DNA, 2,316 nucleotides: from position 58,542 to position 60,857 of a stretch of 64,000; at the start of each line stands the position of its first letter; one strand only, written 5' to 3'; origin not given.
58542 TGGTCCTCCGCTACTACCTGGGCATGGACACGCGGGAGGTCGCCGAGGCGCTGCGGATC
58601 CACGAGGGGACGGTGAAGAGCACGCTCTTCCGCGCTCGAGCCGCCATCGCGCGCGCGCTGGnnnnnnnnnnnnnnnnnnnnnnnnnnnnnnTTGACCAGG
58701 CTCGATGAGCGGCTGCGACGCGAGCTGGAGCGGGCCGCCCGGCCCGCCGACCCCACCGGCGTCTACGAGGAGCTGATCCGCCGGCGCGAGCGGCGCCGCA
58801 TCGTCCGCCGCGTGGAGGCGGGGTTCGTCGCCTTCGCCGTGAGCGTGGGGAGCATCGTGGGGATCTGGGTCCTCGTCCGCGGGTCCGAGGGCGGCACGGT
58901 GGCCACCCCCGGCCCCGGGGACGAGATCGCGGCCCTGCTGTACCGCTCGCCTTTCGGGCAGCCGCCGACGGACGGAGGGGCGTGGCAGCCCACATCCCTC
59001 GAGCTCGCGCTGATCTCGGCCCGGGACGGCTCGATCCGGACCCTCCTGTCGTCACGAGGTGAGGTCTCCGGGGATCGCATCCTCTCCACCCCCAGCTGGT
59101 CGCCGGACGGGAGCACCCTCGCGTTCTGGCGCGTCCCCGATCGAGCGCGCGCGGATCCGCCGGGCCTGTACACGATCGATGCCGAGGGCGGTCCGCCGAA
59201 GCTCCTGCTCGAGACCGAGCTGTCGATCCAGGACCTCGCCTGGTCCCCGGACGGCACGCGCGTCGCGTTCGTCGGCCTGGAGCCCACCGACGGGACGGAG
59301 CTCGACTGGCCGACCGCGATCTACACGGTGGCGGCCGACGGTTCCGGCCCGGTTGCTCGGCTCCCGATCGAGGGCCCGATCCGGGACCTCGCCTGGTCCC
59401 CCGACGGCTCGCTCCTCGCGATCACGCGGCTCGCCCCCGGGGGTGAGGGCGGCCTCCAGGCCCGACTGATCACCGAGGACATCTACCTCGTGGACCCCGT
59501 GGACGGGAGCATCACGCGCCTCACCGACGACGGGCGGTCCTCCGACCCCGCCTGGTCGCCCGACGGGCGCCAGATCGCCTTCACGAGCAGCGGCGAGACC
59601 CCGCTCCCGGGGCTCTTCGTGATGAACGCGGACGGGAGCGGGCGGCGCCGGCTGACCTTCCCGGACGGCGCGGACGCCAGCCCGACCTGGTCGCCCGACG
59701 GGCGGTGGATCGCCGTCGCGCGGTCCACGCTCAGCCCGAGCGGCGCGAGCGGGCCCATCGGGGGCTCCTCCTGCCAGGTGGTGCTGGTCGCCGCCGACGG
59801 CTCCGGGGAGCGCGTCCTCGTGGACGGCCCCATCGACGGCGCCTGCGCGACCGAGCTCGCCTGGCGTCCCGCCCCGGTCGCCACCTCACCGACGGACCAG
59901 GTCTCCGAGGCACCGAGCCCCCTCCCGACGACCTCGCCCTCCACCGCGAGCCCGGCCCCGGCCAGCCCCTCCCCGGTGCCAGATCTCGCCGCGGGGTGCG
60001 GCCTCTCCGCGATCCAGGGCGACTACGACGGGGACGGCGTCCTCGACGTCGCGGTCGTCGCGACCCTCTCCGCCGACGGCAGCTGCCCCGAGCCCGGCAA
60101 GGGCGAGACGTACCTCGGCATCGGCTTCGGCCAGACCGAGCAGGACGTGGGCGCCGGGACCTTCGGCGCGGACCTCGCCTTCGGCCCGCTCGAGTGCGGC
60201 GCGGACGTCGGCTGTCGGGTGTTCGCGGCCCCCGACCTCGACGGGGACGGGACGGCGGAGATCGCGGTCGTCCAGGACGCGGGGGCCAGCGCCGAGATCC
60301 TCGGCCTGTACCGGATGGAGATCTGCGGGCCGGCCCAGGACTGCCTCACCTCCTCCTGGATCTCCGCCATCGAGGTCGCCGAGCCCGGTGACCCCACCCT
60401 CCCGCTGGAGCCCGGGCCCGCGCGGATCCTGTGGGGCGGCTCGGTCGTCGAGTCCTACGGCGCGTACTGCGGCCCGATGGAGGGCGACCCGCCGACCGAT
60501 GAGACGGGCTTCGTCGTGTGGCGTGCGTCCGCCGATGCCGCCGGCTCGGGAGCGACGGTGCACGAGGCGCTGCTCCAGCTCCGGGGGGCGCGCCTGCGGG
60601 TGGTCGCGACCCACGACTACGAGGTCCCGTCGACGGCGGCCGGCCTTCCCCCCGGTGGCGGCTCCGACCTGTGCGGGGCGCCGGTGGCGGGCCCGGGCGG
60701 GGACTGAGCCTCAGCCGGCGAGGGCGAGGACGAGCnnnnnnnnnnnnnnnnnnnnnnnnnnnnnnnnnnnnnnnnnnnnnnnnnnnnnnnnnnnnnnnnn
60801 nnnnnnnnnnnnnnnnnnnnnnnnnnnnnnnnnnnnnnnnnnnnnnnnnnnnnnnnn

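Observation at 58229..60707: ECF sigma with an overlapping membrane anti-sigma-like gene bearing a TolB/PD40 propeller and an FG-GAP domain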

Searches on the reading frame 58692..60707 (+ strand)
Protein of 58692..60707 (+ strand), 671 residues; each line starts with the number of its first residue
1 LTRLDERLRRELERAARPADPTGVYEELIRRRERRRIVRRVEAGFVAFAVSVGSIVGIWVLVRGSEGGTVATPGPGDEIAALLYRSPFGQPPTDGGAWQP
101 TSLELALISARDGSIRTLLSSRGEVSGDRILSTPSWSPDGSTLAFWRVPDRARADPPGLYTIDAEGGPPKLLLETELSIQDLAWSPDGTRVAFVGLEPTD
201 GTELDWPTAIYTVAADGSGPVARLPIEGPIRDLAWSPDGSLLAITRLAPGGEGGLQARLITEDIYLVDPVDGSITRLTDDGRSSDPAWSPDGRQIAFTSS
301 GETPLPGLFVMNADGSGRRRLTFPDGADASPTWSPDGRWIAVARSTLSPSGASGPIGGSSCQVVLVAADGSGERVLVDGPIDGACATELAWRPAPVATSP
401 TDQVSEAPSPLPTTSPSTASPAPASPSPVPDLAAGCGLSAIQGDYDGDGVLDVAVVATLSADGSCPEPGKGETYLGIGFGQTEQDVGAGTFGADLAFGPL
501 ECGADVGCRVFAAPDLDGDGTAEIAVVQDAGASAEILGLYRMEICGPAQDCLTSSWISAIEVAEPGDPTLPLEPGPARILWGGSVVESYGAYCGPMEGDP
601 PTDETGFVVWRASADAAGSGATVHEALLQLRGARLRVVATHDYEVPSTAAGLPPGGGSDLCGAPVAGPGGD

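Call 5: search_protein_families(library=pfam, proteins=[window:58692-60707:+], max_evalue=0.1)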
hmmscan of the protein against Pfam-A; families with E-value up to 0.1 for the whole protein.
window:58692-60707:+ (671 aa): 10 families
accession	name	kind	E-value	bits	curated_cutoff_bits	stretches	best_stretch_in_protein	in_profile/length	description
PF07676.18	PD40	-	1.2e-24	86.1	20.9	3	281-302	9-30/38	WD40-like Beta Propeller Repeat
PF00930.27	DPPIV_N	-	3.3e-09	36.4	22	1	261-300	22-62/354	Dipeptidyl peptidase IV (DPP IV) N-terminal region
PF00400.38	WD40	-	1.3e-06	29.1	27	0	228-243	12-27/39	WD domain, G-beta repeat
PF10647.15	Gmad1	-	1.4e-06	28.8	20.5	1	127-221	63-148/251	Lipoprotein LpqB beta-propeller domain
PF01839.29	FG-GAP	-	6.2e-06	26.4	22.1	1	443-460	8-25/37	FG-GAP repeat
PF25174.1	Beta-prop_THOC3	-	3.1e-05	23.5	305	0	177-244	214-271/272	THOC3 beta-propeller domain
PF12894.13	ANAPC4_WD40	-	3.6e-05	24.4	22.9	0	228-245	39-56/91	Anaphase-promoting complex subunit 4 WD40 domain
PF08662.17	eIF2A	-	0.0028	18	20.5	0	204-244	35-76/194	Eukaryotic translation initiation factor eIF2A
PF13517.12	FG-GAP_3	-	0.036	15.1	26.9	1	444-526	1-61/61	FG-GAP-like repeat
PF25460.1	Beta-prop_Aladin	-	0.088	12.4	171.1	0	179-243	62-126/340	Aladin seven-bladed propeller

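Call 6: search_protein_families(library=ncbifam, proteins=[window:58692-60707:+], max_evalue=0.1)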
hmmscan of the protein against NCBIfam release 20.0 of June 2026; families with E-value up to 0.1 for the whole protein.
window:58692-60707:+ (671 aa): 4 families
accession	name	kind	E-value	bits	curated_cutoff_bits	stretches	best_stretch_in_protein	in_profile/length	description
TIGR02800.1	propeller_TolB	equivalog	4.4e-26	91.8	343.15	2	183-346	197-343/418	Tol-Pal system beta propeller repeat protein TolB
NF033523.0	lasso_peptidase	equivalog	3.3e-14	52.6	400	3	122-193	79-148/638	Atxe2 family lasso peptide isopeptidase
NF002183.0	PRK01029.1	equivalog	1.5e-12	47.3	405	3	283-342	283-343/429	Tol-Pal system protein TolB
NF053518.1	DipepPtdsDpp5Prph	equivalog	4.5e-12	45.3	900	2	229-300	196-267/655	dipeptidyl-peptidase Dpp5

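Call 7: find_homologous_proteins(query=window:58692-60707:+, max_evalue=0.00001)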
Query window:58692-60707:+ (671 aa): 7046 proteins with E <= 0.00001 among 8000 candidates; the best 120 are listed.
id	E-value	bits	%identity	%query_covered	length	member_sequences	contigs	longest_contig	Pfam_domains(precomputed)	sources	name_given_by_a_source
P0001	0.0e+0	1485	100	100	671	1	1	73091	PF01839.30,PF10647.16,PF26549.1,PF00930.28,PF23381.2,PF26550.2,PF00400.39,PF07676.19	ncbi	-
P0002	6.4e-272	922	69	100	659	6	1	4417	PF25174.2,PF26549.1,PF00930.28,PF23381.2,PF12894.14,PF26550.2,PF00400.39,PF07676.19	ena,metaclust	metaclust:\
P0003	8.5e-257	872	65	100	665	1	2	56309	PF26549.1,PF00930.28,PF23381.2,PF26550.2,PF00400.39,PF07676.19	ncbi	-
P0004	2.0e-248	845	65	100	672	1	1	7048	PF25174.2,PF26549.1,PF00930.28,PF23381.2,PF12894.14,PF26550.2,PF00400.39,PF07676.19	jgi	jgi:Tol biopolymer transport system component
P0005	1.6e-239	815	62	100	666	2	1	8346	PF25174.2,PF26549.1,PF00930.28,PF23381.2,PF12894.14,PF26550.2,PF25460.2,PF00400.39,PF07676.19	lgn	-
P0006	5.8e-221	754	59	100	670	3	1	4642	PF25174.2,PF26549.1,PF00930.28,PF23381.2,PF26550.2,PF00400.39,PF07676.19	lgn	-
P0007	4.6e-164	566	60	79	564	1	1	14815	PF25174.2,PF26549.1,PF00930.28,PF23381.2,PF12894.14,PF26550.2,PF00400.39,PF07676.19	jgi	jgi:hypothetical protein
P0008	7.1e-121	423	43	99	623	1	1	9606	PF25174.2,PF26549.1,PF00930.28,PF23381.2,PF26550.2,PF07676.19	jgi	jgi:hypothetical protein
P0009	2.1e-117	412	57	60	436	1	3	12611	PF25174.2,PF26549.1,PF00930.28,PF23381.2,PF12894.14,PF26550.2,PF00400.39,PF07676.19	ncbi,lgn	-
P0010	4.7e-103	364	50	43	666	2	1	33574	PF25174.2,PF26549.1,PF00930.28,PF24797.2,PF23381.2,PF14583.13,PF12894.14,PF26550.2,PF25460.2,PF00400.39,PF07676.19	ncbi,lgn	-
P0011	1.1e-102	363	35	99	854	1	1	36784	PF26549.1,PF00930.28,PF13517.13,PF26550.2,PF07676.19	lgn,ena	-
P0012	1.8e-97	346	39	99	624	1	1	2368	PF25174.2,PF26549.1,PF00930.28,PF23381.2,PF26550.2,PF00400.39,PF07676.19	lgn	-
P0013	4.2e-97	344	49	44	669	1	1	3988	PF25174.2,PF00930.28,PF23381.2,PF14583.13,PF12894.14,PF07676.19,PF06620.17,PF08450.19,PF26549.1,PF24797.2,PF26550.2,PF25460.2,PF00400.39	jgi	jgi:Tol biopolymer transport system component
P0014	4.6e-92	328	37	99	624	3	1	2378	PF26549.1,PF00930.28,PF26550.2,PF07676.19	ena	-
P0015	2.2e-89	319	38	99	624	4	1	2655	PF25174.2,PF26549.1,PF00930.28,PF26550.2,PF07676.19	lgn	-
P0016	5.8e-89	317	38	96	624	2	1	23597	PF25174.2,PF26549.1,PF00930.28,PF23381.2,PF26550.2,PF00400.39,PF07676.19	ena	-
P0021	2.2e-74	269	36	80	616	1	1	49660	PF25174.2,PF26549.1,PF00930.28,PF26550.2,PF07676.19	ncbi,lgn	-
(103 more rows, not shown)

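Call 9: find_encoding_contigs(protein=P0003, flank=6000, max_places=3)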
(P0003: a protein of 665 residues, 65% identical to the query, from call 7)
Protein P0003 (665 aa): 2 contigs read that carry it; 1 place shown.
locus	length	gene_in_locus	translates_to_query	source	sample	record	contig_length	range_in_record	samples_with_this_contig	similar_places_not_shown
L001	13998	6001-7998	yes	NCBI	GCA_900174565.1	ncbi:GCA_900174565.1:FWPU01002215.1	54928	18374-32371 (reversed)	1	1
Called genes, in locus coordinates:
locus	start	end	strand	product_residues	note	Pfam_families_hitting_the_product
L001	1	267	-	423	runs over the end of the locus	PF01595:CNNM, PF00571:CBS, PF03471:CorC_HlyC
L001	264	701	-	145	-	PF02130:YbeY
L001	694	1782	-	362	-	PF13401:AAA_22 (faint), PF02562:PhoH, PF13245:AAA_19, PF13604:AAA_30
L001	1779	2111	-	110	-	PF11969:DcpS_C, PF01230:HIT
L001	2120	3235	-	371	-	PF00226:DnaJ, PF01556:DnaJ_C, PF00684:DnaJ_CXXCXGXG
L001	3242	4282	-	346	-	PF01628:HrcA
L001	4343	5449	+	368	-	PF01988:VIT1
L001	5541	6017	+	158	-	PF04542:Sigma70_r2, PF08281:Sigma70_r4_2, PF04545:Sigma70_r4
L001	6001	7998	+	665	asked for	PF00400:WD40 (faint), PF00930:DPPIV_N (faint), PF23381:Beta-prop_IFT122_1st (faint), PF26549:Tricorn_N, PF26550:Tricorn_2nd, PF26549:Tricorn_N, PF07676:PD40 (weak)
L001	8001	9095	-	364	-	PF04055:Radical_SAM, PF06969:HemN_C (weak)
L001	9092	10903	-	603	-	PF00009:GTP_EFTU, PF03144:GTP_EFTU_D2 (weak), PF22042:EF-G_D2 (weak), PF00679:EFG_C, PF06421:LepA_C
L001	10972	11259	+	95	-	PF01649:Ribosomal_S20p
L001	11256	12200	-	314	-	PF21694:DNA_pol3_delta_C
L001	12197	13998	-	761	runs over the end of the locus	PF13567:DUF4131, PF03772:Competence, PF00753:Lactamase_B, PF12706:Lactamase_B_2 (weak)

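Call 10: find_encoding_contigs(protein=P0016, flank=5000, max_places=2)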
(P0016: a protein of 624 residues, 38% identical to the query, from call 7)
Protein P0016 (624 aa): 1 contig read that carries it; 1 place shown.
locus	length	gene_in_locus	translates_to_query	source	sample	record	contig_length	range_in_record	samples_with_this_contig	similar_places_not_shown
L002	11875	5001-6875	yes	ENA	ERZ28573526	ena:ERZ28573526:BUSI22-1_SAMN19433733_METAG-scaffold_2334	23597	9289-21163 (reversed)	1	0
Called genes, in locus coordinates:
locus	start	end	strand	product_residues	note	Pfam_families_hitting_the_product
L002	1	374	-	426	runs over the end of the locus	PF01595:CNNM, PF00571:CBS, PF03471:CorC_HlyC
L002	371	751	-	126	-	PF02130:YbeY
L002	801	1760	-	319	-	PF02562:PhoH, PF13604:AAA_30 (weak), PF13245:AAA_19 (weak)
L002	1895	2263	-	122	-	PF11969:DcpS_C, PF01230:HIT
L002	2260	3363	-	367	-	PF00226:DnaJ, PF01556:DnaJ_C, PF00684:DnaJ_CXXCXGXG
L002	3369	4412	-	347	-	PF03444:WHD_HrcA (faint), PF01628:HrcA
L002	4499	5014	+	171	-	PF04542:Sigma70_r2, PF08281:Sigma70_r4_2, PF04545:Sigma70_r4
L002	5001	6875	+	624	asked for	PF00930:DPPIV_N (faint), PF26549:Tricorn_N, PF26550:Tricorn_2nd, PF07676:PD40 (weak), PF26549:Tricorn_N, PF07676:PD40 (weak), PF26549:Tricorn_N (weak), PF07676:PD40 (weak), +3 more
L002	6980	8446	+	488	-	-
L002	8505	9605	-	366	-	PF04055:Radical_SAM, PF06969:HemN_C (faint)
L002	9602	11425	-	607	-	PF00009:GTP_EFTU, PF03144:GTP_EFTU_D2 (faint), PF00679:EFG_C, PF06421:LepA_C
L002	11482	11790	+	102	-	PF01649:Ribosomal_S20p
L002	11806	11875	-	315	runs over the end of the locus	PF21694:DNA_pol3_delta_C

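Call 11: find_encoding_contigs(protein=P0021, flank=5000, max_places=2)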
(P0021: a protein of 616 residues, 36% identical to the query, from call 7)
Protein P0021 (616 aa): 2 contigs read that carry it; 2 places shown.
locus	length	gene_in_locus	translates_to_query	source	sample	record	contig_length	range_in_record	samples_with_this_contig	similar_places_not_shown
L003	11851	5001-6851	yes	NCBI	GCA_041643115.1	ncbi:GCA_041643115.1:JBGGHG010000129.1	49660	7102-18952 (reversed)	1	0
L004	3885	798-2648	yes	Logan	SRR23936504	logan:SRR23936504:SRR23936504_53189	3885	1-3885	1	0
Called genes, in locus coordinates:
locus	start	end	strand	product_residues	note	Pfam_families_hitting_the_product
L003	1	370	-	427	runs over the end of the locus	PF01595:CNNM, PF00571:CBS, PF03471:CorC_HlyC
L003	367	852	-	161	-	PF02130:YbeY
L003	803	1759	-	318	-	PF02562:PhoH, PF13604:AAA_30 (weak), PF13245:AAA_19 (weak)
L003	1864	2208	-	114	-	PF11969:DcpS_C, PF01230:HIT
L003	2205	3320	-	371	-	PF00226:DnaJ, PF01556:DnaJ_C, PF00684:DnaJ_CXXCXGXG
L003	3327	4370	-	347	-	PF03444:WHD_HrcA (weak), PF01628:HrcA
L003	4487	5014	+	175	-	PF04542:Sigma70_r2, PF08281:Sigma70_r4_2, PF04545:Sigma70_r4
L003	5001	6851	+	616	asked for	PF26549:Tricorn_N (weak), PF26550:Tricorn_2nd (faint), PF00930:DPPIV_N (faint), PF25174:Beta-prop_THOC3 (faint), PF26549:Tricorn_N, PF07676:PD40 (weak)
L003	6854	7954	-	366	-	PF04055:Radical_SAM, PF06969:HemN_C (weak)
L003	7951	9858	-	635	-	PF00009:GTP_EFTU, PF03144:GTP_EFTU_D2 (weak), PF00679:EFG_C, PF06421:LepA_C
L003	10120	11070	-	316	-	PF06144:DNA_pol3_delta (weak), PF21694:DNA_pol3_delta_C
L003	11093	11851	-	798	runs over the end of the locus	PF03772:Competence, PF00753:Lactamase_B, PF12706:Lactamase_B_2 (weak)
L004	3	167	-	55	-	?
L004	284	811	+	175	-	PF04542:Sigma70_r2, PF08281:Sigma70_r4_2, PF04545:Sigma70_r4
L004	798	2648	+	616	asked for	PF26549:Tricorn_N (weak), PF26550:Tricorn_2nd (faint), PF00930:DPPIV_N (faint), PF25174:Beta-prop_THOC3 (faint), PF26549:Tricorn_N, PF07676:PD40 (weak)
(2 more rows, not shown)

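Call 12: find_encoding_contigs(protein=P0011, flank=5000, max_places=2)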
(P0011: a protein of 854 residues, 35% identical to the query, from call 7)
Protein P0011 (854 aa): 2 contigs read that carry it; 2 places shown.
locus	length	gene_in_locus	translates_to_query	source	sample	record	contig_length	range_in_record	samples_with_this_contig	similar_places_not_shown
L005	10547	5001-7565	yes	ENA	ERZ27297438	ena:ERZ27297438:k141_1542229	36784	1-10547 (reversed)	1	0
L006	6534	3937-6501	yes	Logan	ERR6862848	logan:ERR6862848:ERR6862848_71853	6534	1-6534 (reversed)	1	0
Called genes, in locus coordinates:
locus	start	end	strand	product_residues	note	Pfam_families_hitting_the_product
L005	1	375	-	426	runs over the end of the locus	PF01595:CNNM, PF00571:CBS, PF03471:CorC_HlyC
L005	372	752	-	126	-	PF02130:YbeY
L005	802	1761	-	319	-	PF02562:PhoH, PF13604:AAA_30 (weak), PF13245:AAA_19 (weak)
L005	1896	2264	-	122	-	PF11969:DcpS_C, PF01230:HIT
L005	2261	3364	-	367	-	PF00226:DnaJ, PF01556:DnaJ_C, PF00684:DnaJ_CXXCXGXG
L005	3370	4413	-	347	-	PF03444:WHD_HrcA (faint), PF01628:HrcA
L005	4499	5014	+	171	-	PF04542:Sigma70_r2 (weak), PF08281:Sigma70_r4_2, PF04545:Sigma70_r4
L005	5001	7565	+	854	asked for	PF13517:FG-GAP_3 (faint), PF26549:Tricorn_N, PF26550:Tricorn_2nd, PF00930:DPPIV_N (faint), PF07676:PD40 (weak)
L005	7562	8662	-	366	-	PF04055:Radical_SAM, PF06969:HemN_C (weak)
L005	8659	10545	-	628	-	?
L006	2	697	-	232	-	?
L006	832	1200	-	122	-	PF11969:DcpS_C, PF01230:HIT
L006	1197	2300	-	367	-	PF00226:DnaJ, PF01556:DnaJ_C, PF00684:DnaJ_CXXCXGXG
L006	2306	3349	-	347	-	PF03444:WHD_HrcA (faint), PF01628:HrcA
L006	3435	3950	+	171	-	PF04542:Sigma70_r2 (weak), PF08281:Sigma70_r4_2, PF04545:Sigma70_r4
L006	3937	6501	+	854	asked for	PF13517:FG-GAP_3 (faint), PF26549:Tricorn_N, PF26550:Tricorn_2nd, PF00930:DPPIV_N (faint), PF07676:PD40 (weak)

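Call 47: list_cluster_members(proteins=[P0001, window:58229-58705:+, window:58196-58705:+, window:58196-58705:+])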
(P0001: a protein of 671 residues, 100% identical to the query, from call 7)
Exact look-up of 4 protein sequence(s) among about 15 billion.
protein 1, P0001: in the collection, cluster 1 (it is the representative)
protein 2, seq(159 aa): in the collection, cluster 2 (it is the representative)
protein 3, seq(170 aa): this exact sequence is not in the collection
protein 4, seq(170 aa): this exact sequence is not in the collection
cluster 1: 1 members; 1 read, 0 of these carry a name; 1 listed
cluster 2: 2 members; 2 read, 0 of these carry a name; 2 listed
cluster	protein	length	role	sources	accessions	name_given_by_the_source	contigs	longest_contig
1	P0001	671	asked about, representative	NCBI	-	-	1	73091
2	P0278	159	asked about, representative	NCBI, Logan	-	-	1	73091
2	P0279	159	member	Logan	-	-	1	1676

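Call 48: find_encoding_contigs(protein=P0001, flank=3000, max_places=2)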
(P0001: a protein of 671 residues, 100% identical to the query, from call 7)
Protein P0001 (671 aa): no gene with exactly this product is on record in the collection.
